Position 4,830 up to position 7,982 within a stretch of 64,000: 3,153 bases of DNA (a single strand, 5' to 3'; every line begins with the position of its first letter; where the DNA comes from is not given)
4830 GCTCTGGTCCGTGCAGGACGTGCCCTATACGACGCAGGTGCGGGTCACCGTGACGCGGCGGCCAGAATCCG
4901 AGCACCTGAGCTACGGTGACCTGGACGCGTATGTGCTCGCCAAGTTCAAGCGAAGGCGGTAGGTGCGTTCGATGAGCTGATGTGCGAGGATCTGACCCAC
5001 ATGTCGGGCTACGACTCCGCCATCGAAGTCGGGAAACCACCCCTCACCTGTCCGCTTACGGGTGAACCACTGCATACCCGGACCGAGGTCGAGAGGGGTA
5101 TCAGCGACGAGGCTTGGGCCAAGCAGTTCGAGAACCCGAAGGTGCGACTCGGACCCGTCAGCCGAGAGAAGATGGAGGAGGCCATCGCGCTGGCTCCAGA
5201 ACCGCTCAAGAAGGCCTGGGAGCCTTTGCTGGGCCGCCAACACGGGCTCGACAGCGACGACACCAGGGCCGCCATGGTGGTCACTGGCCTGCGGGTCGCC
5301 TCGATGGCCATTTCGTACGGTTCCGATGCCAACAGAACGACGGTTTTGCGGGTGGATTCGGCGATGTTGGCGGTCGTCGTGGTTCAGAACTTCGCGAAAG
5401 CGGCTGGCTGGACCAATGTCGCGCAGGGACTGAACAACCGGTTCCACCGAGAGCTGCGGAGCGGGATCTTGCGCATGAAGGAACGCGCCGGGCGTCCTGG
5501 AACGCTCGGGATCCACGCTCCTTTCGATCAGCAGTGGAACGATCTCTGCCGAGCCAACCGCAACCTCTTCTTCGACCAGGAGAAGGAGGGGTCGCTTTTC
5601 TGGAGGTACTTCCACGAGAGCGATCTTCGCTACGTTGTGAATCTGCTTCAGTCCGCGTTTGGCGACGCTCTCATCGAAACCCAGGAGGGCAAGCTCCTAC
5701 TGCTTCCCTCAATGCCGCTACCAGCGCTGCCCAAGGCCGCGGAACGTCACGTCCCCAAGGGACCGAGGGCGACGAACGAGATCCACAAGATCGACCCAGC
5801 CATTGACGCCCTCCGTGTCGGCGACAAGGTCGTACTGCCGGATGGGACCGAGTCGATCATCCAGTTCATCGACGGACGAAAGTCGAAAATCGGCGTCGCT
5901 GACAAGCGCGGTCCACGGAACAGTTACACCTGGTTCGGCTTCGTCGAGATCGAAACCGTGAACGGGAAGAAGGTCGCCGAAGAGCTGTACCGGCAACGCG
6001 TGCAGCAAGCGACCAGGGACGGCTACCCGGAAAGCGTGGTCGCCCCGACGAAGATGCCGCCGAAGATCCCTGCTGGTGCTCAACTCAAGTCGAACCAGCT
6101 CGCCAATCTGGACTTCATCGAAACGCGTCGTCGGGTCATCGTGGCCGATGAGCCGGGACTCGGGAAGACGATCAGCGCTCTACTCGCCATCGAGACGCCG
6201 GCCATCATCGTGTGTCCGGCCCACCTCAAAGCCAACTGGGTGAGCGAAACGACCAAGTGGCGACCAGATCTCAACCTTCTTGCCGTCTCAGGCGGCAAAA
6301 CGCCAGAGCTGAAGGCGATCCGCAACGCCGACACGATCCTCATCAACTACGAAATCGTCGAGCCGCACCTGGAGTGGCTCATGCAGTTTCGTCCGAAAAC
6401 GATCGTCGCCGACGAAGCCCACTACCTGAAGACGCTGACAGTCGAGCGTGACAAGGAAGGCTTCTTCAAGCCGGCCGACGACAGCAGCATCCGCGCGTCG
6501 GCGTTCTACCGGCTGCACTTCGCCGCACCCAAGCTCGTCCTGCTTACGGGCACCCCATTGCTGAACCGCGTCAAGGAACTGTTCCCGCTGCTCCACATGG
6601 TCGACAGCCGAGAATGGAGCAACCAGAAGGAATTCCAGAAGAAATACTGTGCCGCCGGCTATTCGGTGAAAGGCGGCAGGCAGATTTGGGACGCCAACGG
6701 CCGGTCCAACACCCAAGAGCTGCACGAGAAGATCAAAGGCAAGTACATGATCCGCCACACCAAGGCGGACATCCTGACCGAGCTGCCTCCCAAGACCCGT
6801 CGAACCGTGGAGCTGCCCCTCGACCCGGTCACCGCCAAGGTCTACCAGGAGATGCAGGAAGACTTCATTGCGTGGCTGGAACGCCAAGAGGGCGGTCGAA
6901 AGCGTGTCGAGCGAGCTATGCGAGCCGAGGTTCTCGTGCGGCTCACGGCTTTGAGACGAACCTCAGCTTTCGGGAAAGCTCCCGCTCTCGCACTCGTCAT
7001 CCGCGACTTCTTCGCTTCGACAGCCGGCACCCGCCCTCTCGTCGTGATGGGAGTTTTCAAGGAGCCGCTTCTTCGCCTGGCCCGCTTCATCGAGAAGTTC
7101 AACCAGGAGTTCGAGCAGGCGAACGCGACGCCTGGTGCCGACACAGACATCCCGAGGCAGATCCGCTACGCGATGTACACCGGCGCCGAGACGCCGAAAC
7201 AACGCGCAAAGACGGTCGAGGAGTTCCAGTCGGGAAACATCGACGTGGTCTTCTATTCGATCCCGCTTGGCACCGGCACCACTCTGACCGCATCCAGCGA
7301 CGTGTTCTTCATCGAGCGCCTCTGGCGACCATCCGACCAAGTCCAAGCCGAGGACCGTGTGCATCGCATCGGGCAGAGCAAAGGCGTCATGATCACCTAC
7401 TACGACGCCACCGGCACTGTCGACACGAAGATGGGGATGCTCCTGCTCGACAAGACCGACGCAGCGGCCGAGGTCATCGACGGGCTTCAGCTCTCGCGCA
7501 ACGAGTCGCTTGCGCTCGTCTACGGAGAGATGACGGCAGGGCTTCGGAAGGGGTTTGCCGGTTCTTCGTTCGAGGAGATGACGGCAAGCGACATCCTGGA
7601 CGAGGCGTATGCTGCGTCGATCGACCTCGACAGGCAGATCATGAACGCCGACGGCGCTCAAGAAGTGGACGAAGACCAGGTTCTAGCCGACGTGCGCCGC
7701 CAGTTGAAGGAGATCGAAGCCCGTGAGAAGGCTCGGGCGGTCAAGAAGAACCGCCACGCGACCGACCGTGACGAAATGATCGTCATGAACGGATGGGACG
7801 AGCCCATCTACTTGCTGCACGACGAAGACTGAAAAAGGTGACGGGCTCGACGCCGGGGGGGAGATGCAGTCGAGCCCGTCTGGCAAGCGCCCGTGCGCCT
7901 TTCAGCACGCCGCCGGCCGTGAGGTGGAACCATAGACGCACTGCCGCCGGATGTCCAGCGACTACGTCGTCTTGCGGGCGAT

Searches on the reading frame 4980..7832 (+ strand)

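Call 12: search_protein_families(library=phrogs, proteins=[window:4980-7832:+], max_evalue=0.001)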
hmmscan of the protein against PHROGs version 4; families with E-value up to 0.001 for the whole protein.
window:4980-7832:+ (950 aa): 5 families
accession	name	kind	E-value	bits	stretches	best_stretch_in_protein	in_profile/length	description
phrog_62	-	DNA, RNA and nucleotide metabolism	3.3e-84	284.4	1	338-883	682-1183/1881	DNA helicase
phrog_29996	-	unknown function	2.4e-17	63.2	1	379-831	738-1162/1189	-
phrog_1685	-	unknown function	1.5e-05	23.4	0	747-835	1461-1551/2278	-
phrog_16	-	DNA, RNA and nucleotide metabolism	0.00067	18.9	0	352-534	261-424/986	DNA helicase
phrog_23807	-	unknown function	0.00091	18.1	0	381-425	144-196/1053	-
